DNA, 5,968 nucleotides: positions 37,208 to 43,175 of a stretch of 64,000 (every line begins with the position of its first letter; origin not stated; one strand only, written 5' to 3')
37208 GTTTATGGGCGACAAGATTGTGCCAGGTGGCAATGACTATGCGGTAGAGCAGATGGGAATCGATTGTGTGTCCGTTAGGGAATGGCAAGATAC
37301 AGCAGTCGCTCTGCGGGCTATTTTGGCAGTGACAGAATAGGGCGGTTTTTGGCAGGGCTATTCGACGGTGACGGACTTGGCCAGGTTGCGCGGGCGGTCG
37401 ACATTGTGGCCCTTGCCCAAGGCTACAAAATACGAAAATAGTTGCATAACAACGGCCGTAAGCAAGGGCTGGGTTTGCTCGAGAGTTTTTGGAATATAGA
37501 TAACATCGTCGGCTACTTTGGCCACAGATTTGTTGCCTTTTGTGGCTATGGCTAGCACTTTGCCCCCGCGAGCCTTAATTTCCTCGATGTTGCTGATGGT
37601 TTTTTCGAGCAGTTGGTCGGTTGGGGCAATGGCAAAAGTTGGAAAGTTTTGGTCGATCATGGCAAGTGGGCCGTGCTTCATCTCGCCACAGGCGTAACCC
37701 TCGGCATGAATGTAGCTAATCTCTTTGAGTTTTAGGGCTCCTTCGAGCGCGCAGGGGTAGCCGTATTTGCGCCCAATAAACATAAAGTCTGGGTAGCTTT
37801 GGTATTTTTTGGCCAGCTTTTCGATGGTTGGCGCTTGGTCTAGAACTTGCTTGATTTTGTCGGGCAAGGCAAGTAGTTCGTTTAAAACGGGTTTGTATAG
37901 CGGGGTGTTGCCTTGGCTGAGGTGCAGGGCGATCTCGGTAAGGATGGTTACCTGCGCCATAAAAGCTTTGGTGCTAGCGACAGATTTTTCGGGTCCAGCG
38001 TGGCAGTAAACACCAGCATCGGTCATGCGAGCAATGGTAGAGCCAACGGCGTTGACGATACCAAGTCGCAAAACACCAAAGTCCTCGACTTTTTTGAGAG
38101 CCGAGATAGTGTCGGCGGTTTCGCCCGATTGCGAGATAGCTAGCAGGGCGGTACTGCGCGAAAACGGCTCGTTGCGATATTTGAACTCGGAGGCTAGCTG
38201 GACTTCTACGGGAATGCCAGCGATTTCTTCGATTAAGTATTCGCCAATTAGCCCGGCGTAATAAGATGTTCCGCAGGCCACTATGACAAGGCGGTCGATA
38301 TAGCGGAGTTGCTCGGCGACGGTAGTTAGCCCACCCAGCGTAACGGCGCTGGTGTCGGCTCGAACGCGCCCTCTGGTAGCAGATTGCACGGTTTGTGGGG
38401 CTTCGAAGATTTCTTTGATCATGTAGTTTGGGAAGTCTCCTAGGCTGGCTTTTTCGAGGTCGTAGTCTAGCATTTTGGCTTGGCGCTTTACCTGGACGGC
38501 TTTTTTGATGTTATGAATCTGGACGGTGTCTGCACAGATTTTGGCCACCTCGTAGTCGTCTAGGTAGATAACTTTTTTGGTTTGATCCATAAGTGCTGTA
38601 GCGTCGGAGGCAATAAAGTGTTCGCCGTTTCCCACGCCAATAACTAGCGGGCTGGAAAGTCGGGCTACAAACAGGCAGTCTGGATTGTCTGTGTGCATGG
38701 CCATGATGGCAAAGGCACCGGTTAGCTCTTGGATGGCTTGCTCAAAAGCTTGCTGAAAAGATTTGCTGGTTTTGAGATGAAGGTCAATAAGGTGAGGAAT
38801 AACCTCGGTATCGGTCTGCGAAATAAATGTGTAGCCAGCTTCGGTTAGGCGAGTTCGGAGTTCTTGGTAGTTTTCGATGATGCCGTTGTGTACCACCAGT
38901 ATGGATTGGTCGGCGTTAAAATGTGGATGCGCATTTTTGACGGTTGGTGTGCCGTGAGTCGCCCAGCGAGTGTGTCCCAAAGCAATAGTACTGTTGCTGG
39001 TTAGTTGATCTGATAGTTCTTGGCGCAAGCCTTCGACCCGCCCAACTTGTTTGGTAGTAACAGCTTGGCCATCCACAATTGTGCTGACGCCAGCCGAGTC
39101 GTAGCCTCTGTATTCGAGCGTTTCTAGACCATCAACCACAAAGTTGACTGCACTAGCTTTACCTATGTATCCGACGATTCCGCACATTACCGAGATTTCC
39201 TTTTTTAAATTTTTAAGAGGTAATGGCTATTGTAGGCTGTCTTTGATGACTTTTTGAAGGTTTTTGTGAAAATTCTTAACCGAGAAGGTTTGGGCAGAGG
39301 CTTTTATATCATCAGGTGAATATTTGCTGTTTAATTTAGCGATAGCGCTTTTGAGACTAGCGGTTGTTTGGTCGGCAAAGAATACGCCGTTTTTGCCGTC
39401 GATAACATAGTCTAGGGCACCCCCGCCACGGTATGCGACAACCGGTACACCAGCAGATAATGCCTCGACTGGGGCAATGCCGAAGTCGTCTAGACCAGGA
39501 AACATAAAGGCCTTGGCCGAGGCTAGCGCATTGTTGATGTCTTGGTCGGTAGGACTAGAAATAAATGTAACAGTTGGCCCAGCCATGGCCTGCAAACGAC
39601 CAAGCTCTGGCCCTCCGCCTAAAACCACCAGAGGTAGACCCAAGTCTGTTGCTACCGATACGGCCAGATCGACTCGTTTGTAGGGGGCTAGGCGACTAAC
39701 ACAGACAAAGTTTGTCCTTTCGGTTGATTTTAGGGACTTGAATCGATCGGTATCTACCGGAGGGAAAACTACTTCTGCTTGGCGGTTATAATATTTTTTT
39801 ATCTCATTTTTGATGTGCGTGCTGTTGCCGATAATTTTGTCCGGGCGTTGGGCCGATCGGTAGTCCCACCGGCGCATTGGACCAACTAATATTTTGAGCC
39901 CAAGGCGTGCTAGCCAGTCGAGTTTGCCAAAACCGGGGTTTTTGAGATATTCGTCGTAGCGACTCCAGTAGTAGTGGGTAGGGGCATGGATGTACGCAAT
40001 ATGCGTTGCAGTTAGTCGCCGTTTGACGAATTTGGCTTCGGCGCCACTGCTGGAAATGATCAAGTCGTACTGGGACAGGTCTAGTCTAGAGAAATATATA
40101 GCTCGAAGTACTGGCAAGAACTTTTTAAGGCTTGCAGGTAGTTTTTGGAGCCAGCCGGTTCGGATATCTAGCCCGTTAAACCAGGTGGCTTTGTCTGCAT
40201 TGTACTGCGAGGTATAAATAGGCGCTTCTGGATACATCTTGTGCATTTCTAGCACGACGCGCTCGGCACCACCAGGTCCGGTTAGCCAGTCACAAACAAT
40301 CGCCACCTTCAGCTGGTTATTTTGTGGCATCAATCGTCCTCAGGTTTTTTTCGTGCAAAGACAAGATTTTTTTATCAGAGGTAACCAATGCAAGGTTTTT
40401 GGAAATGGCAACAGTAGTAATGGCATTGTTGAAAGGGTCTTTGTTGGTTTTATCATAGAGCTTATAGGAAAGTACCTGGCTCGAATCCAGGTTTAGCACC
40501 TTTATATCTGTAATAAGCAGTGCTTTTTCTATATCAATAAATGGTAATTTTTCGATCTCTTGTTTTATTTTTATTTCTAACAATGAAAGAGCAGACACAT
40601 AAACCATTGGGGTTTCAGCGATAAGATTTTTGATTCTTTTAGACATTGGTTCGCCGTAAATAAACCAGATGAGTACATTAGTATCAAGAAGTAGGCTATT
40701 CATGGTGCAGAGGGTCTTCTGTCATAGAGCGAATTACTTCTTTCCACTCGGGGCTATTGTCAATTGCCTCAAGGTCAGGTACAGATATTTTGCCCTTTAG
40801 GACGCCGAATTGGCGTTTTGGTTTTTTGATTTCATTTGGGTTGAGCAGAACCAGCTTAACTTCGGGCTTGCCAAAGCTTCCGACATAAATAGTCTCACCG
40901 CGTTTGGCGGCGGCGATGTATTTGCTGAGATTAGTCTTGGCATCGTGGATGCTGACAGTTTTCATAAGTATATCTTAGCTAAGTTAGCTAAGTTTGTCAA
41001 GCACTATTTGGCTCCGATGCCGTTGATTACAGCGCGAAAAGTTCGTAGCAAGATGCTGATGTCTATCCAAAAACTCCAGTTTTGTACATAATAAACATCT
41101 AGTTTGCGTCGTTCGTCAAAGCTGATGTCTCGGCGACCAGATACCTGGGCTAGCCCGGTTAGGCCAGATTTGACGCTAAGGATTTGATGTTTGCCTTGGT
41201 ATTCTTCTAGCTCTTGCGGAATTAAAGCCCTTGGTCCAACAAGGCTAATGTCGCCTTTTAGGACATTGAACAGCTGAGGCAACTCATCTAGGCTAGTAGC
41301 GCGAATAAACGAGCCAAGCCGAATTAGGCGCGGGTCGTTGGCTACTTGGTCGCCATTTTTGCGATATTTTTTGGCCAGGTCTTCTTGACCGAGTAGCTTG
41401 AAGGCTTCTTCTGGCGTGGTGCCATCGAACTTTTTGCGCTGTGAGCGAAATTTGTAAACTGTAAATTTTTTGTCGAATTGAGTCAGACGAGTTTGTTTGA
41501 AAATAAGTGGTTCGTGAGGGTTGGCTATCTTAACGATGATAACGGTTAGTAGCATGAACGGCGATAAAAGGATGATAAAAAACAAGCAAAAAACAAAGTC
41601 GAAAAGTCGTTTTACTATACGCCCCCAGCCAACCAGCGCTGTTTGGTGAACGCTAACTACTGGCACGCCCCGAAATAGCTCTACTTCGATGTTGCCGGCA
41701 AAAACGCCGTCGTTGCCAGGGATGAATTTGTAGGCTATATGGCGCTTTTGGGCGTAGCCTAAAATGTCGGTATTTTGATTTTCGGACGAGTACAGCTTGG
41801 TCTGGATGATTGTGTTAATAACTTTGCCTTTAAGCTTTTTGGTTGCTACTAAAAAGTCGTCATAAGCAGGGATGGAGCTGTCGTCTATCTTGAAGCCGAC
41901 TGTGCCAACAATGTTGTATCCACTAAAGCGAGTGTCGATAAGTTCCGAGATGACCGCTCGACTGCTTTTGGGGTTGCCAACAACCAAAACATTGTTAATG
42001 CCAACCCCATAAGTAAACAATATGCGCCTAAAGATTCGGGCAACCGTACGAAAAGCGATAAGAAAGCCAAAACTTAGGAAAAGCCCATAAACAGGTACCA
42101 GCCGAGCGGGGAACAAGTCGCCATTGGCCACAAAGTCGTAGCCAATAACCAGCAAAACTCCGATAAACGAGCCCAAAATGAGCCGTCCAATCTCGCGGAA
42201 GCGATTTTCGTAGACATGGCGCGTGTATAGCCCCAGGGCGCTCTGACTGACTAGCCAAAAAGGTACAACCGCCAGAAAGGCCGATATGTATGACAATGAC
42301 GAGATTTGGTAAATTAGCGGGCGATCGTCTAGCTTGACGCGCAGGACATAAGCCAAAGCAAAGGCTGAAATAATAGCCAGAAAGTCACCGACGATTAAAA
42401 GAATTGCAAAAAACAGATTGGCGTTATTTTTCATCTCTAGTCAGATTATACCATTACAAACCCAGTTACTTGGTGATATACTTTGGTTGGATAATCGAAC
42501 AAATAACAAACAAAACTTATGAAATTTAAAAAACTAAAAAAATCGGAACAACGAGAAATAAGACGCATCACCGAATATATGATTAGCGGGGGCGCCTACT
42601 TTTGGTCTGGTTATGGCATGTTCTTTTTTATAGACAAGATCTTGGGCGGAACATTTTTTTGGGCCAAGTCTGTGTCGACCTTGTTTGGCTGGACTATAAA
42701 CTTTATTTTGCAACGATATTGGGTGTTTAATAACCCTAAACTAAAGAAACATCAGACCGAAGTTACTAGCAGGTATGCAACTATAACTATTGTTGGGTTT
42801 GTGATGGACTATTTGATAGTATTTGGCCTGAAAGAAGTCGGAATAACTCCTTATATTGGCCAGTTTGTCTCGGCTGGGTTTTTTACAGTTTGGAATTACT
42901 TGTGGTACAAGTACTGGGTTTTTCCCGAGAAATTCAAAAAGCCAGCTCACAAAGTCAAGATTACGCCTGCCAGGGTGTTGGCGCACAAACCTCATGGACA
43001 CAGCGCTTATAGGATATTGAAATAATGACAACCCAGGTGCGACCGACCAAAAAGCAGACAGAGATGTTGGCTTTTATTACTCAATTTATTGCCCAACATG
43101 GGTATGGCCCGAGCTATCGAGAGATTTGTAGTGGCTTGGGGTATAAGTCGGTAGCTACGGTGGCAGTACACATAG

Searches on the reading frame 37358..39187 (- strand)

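Call 71: search_protein_families(library=pfam, proteins=[window:37358-39187:-], max_evalue=0.00001)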
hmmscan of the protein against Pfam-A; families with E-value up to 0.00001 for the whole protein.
window:37358-39187:- (609 aa): 3 families
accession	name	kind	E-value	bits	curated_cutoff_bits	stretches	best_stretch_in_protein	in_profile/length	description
PF01380.27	SIS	-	1.4e-50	170.9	25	2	296-416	4-125/131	SIS domain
PF13522.11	GATase_6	-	7.7e-22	78.1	27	1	65-192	9-127/130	Glutamine amidotransferase domain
PF13537.11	GATase_7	-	1.1e-16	61.3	25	1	83-200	10-122/123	Glutamine amidotransferase domain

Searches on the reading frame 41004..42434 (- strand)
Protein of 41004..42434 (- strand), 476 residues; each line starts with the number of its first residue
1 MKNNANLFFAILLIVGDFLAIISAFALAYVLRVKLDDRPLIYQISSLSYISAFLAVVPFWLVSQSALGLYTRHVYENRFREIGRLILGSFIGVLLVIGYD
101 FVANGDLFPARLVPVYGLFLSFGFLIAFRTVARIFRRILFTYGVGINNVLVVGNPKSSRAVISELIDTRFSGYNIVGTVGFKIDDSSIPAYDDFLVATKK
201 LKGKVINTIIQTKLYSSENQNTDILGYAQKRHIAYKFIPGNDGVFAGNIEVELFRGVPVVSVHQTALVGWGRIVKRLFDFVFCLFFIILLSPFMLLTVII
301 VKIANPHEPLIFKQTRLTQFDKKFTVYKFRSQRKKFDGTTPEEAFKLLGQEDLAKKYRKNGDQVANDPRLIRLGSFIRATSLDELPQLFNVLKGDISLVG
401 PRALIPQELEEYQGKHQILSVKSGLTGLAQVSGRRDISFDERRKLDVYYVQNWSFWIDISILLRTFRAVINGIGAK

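Call 47: search_protein_families(library=pfam, proteins=[window:41004-42434:-], max_evalue=0.01)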
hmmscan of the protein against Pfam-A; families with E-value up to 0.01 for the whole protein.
window:41004-42434:- (476 aa): 2 families
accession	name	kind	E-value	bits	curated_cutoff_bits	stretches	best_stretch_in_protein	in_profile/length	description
PF02397.22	Bac_transf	-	4.1e-58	196.3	27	1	275-470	1-178/179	Bacterial sugar transferase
PF13727.12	CoA_binding_3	-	0.00011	22.7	25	1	66-171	2-105/175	CoA-binding domain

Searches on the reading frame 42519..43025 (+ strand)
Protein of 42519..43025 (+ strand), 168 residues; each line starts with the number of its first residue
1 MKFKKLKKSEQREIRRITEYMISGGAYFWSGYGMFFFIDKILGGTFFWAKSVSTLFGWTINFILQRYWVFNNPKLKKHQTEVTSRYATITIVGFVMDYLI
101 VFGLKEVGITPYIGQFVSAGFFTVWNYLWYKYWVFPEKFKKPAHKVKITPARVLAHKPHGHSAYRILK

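Call 47: search_protein_families(library=pfam, proteins=[window:42519-43025:+], max_evalue=0.01)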
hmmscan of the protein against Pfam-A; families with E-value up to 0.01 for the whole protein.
window:42519-43025:+ (168 aa): 1 family
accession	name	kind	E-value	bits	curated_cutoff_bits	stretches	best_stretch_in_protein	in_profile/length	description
PF04138.20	GtrA_DPMS_TM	-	2.6e-16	60.3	26.1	1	20-135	2-117/117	GtrA/DPMS, transmembrane domain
